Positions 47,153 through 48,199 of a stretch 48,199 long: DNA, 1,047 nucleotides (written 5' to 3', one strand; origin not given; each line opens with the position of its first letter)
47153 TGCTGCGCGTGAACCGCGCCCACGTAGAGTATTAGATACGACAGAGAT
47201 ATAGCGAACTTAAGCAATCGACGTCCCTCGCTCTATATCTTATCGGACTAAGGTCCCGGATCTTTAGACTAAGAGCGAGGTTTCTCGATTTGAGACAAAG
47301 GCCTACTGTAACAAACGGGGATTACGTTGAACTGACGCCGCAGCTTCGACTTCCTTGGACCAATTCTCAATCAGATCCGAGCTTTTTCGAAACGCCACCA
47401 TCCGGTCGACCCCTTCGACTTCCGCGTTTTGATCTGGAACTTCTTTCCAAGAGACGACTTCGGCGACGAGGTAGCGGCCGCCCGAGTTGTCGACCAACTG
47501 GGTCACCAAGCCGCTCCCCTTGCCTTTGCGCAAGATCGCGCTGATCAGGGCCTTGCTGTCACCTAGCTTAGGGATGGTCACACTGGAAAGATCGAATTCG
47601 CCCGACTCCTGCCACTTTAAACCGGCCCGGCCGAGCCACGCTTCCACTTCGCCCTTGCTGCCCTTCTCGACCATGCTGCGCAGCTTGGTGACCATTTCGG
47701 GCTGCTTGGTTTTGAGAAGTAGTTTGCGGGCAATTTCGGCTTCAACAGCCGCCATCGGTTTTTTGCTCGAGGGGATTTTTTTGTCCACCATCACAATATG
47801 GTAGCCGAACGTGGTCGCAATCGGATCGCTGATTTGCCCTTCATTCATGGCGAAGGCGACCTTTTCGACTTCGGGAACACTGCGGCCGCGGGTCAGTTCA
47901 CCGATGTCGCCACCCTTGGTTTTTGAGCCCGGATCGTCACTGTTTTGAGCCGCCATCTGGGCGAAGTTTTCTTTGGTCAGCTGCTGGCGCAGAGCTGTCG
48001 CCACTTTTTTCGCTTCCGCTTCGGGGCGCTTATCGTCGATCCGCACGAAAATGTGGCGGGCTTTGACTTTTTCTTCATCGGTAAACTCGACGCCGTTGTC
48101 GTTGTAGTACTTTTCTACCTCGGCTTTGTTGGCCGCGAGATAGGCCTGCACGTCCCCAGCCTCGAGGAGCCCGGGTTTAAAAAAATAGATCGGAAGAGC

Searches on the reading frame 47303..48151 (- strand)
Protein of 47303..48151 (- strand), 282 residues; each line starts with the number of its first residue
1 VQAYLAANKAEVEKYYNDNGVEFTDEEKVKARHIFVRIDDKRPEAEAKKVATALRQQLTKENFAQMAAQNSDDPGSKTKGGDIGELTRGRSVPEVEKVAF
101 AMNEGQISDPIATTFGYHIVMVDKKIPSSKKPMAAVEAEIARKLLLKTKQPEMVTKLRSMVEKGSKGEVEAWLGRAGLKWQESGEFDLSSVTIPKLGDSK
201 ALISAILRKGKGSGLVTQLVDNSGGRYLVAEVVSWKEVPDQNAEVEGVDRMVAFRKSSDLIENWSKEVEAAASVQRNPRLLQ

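Call 58: search_protein_families(library=pfam, proteins=[window:47303-48151:-], max_evalue=0.001)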
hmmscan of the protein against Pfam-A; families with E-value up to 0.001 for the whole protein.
window:47303-48151:- (282 aa): 3 families
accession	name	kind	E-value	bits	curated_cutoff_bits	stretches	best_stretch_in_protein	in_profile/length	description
PF13616.12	Rotamase_3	-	4.6e-25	88.8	22.5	1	25-124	12-114/116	PPIC-type PPIASE domain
PF00639.27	Rotamase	-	6e-25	88.5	21.7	1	33-123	1-96/97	PPIC-type PPIASE domain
PF13145.12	Rotamase_2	-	1.2e-17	65.3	27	1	9-137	3-120/121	PPIC-type PPIASE domain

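Call 72: search_protein_families(library=ncbifam, proteins=[window:47303-48151:-], max_evalue=0.001)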
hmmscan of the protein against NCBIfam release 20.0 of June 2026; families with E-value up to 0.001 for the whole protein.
window:47303-48151:- (282 aa): 9 families
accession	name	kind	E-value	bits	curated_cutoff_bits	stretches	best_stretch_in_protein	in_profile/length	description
NF000809.0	PRK00059.1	equivalog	1.9e-25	90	303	1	9-156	176-317/336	peptidylprolyl isomerase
NF002846.0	PRK03095.1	equivalog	7.6e-22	78.1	361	1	2-152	107-248/287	peptidylprolyl isomerase PrsA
NF002824.0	PRK02998.1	subfamily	4.5e-20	72.2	360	1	22-144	128-240/283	peptidylprolyl isomerase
TIGR02933.1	nifM_nitrog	equivalog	2.4e-19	70.2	168.2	1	8-150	103-245/256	nitrogen fixation protein NifM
NF002827.0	PRK03002.1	equivalog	1.1e-18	67.3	343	1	15-144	123-242/285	peptidylprolyl isomerase PrsA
NF008054.0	PRK10788.1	equivalog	1.1e-18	67.3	493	1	2-170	244-402/626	peptidylprolyl isomerase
NF008038.0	PRK10770.1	equivalog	4e-15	55.6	394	1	28-152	284-408/431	peptidylprolyl isomerase SurA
NF011969.0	PRK15441.1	equivalog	4.1e-10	40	127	1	48-122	15-89/93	peptidylprolyl isomerase PpiC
NF003356.0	PRK04405.1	subfamily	2.2e-06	27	339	1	26-150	142-259/299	peptidylprolyl isomerase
